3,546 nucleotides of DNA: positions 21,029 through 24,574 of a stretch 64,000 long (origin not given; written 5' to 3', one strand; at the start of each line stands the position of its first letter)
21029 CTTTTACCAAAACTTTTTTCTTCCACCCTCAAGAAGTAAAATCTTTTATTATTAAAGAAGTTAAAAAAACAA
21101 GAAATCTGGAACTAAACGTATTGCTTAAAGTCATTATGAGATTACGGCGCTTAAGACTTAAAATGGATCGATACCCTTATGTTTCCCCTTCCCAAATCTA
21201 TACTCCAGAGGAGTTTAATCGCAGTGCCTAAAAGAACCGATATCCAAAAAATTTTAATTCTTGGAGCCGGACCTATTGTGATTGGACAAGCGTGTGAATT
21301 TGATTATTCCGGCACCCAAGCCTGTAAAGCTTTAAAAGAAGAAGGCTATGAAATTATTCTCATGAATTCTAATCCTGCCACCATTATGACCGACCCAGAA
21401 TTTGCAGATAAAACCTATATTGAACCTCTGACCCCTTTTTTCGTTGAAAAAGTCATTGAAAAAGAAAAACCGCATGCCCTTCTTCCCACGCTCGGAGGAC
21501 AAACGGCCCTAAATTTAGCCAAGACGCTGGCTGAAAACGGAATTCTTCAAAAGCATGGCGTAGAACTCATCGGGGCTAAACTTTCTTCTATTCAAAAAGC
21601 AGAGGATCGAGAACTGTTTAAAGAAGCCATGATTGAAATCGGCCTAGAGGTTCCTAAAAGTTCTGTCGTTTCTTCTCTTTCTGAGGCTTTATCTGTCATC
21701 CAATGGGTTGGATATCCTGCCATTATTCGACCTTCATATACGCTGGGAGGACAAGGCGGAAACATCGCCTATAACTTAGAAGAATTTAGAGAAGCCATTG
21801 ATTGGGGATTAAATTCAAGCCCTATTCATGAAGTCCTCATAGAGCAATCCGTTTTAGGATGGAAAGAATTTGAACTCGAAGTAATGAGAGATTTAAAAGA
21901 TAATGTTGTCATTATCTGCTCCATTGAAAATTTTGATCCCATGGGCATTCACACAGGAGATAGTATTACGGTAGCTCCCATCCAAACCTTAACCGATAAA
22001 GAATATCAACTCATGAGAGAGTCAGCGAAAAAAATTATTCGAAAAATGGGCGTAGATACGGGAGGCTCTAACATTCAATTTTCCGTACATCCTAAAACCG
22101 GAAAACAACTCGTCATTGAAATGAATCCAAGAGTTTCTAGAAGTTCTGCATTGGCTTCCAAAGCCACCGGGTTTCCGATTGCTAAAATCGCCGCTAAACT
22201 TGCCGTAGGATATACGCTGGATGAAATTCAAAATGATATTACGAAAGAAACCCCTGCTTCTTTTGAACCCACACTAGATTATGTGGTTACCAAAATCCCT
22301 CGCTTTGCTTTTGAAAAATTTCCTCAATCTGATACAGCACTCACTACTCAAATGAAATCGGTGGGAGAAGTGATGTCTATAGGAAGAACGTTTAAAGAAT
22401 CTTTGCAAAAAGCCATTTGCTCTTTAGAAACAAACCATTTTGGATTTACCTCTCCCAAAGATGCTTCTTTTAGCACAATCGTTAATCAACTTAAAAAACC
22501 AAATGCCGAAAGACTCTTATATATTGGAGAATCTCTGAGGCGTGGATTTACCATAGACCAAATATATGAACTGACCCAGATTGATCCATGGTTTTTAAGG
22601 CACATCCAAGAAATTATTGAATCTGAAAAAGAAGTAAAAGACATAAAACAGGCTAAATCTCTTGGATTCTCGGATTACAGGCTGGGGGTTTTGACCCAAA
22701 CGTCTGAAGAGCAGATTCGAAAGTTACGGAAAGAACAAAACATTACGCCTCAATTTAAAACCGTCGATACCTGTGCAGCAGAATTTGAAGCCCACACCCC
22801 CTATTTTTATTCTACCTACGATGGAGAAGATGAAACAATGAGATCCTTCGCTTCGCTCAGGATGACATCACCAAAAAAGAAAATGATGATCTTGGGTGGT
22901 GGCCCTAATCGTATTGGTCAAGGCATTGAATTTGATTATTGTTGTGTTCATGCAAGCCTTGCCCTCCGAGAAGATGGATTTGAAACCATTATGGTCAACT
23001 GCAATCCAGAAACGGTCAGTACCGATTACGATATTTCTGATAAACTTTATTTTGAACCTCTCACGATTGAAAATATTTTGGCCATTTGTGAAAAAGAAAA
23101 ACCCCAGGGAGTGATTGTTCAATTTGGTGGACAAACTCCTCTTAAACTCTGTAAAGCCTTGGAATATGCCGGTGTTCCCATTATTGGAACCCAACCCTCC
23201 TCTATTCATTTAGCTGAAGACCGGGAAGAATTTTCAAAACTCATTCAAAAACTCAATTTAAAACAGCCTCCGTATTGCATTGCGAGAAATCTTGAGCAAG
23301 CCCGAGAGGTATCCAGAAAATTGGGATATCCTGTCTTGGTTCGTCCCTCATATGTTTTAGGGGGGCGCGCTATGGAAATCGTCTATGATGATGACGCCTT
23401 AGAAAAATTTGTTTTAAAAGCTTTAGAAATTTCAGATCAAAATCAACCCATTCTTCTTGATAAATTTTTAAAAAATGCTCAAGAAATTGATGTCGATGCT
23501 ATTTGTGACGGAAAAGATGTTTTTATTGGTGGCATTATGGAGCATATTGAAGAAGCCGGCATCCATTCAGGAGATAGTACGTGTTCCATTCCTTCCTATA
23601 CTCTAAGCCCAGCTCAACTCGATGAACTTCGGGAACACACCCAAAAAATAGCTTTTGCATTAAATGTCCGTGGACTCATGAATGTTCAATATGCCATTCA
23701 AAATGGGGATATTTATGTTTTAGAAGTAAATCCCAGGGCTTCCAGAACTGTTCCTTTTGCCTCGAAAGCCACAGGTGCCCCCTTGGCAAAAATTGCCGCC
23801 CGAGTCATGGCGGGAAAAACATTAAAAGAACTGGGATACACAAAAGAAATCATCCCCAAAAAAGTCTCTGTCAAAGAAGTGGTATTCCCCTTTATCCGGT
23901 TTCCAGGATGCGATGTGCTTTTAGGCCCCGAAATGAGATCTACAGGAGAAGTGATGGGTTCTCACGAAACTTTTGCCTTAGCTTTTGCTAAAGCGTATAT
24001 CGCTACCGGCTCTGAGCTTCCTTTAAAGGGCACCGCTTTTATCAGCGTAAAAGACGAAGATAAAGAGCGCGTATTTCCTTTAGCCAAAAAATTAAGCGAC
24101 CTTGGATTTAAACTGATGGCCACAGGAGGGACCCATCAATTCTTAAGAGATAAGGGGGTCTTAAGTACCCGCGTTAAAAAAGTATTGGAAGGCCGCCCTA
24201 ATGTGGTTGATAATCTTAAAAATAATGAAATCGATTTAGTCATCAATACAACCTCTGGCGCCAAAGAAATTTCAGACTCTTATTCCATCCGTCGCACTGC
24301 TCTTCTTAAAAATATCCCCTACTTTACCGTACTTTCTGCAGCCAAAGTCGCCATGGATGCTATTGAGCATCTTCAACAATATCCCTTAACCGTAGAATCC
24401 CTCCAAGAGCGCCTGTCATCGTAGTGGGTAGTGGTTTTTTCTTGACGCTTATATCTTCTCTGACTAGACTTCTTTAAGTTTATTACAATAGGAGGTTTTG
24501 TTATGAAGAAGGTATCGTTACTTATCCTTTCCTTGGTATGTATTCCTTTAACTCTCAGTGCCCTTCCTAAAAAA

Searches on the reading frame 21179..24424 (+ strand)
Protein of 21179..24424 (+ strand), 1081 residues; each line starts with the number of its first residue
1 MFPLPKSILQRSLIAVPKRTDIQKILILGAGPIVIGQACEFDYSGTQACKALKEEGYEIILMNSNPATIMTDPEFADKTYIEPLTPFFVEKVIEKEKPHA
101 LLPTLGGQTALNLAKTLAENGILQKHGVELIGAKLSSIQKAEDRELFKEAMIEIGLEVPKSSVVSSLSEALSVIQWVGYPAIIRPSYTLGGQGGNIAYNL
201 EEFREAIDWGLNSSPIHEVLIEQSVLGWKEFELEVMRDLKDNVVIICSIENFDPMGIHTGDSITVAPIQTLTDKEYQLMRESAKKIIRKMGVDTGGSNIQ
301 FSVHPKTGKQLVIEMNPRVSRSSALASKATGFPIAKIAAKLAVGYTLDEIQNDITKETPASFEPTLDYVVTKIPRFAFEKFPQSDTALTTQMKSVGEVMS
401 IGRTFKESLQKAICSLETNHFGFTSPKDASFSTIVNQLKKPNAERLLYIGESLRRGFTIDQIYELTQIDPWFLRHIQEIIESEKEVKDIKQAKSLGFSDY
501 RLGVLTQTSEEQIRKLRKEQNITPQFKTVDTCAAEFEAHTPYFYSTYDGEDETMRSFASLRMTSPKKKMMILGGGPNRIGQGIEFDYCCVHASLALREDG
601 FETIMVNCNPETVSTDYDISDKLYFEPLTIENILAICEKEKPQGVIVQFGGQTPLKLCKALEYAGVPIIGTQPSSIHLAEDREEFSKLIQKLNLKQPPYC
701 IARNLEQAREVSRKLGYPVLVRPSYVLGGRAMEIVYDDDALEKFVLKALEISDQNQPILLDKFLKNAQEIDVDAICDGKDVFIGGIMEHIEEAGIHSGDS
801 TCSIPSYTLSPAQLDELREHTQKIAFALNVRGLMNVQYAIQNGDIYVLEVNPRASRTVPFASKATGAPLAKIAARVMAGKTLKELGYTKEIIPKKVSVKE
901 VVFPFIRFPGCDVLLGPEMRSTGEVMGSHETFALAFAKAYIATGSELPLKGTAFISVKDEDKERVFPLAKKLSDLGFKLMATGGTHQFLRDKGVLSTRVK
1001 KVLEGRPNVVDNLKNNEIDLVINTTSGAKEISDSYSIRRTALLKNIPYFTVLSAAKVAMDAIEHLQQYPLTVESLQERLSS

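Call 17: search_protein_families(library=pfam, proteins=[window:21179-24424:+], max_evalue=0.01)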
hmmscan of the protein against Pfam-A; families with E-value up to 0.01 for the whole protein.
window:21179-24424:+ (1081 aa): 12 families
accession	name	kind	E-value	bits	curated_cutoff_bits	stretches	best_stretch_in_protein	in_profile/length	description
PF02786.22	CPSase_L_D2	-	1e-112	375.2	19.8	2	143-349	1-210/211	Carbamoyl-phosphate synthase L chain, ATP binding domain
PF25596.1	CPSase_L_D1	-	2.2e-99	327.9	27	2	566-677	2-117/118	Carbamoyl phosphate synthase preATP-grasp domain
PF02142.27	MGS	-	9.4e-25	87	24.1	1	966-1050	3-94/94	MGS-like domain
PF02787.25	CPSase_L_D3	-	6.2e-22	77.8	26.6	1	437-505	2-79/80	Carbamoyl-phosphate synthetase large chain, oligomerisation domain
PF02222.28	ATP-grasp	-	1.1e-16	61.5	27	2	688-854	2-163/179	ATP-grasp domain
PF07478.18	Dala_Dala_lig_C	-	1.1e-14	54.9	24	2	706-852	26-174/204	D-ala D-ala ligase C-terminus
PF15632.11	ATPgrasp_Ter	-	3.9e-11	43.3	29.1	1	813-882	45-113/131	ATP-grasp in the biosynthetic pathway with Ter operon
PF01071.24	GARS_A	-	4.5e-09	36.8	27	2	687-824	8-149/194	Phosphoribosylglycinamide synthetase, ATP-grasp (A) domain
PF02655.19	ATP-grasp_3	-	6.9e-08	33.2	23.2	1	680-854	2-157/160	ATP-grasp domain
PF13535.11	ATP-grasp_4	-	5.5e-06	26.5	27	1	178-318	2-151/160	ATP-grasp domain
PF08443.16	RimK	-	0.0029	17.7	21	0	680-851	2-164/188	RimK-like ATP-grasp domain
PF13549.11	ATP-grasp_5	-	0.004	17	27.6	0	683-721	13-51/221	ATP-grasp domain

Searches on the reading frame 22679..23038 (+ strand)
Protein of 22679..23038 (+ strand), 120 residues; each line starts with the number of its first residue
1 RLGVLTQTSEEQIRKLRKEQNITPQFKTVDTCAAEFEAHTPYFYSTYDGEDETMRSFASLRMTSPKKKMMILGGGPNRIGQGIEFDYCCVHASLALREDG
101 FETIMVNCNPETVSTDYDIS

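Call 19: search_solved_structures(query=window:22679-23038:+, show_alignments=2)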
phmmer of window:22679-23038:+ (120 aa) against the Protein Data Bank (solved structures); distinct sequences matched with E-value up to 0.001: 5.
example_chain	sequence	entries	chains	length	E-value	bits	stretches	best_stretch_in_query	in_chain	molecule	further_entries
1bxr_A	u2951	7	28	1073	8.1e-57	193.6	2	1-120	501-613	CARBAMOYL-PHOSPHATE SYNTHASE | CARBAMOYL PHOSPHATE SYNTHETASE: LARGE SUBUNIT | CARBAMOYL PHOSPHATE SYNTHETASE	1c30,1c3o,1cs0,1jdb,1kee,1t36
1a9x_A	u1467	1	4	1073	3.1e-56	191.7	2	1-120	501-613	CARBAMOYL PHOSPHATE SYNTHETASE (LARGE CHAIN)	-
1ce8_A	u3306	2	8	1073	3.1e-56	191.7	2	1-120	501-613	PROTEIN (CARBAMOYL-PHOSPHATE SYNTHASE) | carbamoyl phosphate synthetase large chain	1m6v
5dot_A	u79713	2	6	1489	1.3e-29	106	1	9-118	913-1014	Carbamoyl-phosphate synthase [ammonia], mitochondrial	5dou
6uel_A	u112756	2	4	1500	1.3e-29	105.9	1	9-118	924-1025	Carbamoyl-phosphate synthase [ammonia], mitochondrial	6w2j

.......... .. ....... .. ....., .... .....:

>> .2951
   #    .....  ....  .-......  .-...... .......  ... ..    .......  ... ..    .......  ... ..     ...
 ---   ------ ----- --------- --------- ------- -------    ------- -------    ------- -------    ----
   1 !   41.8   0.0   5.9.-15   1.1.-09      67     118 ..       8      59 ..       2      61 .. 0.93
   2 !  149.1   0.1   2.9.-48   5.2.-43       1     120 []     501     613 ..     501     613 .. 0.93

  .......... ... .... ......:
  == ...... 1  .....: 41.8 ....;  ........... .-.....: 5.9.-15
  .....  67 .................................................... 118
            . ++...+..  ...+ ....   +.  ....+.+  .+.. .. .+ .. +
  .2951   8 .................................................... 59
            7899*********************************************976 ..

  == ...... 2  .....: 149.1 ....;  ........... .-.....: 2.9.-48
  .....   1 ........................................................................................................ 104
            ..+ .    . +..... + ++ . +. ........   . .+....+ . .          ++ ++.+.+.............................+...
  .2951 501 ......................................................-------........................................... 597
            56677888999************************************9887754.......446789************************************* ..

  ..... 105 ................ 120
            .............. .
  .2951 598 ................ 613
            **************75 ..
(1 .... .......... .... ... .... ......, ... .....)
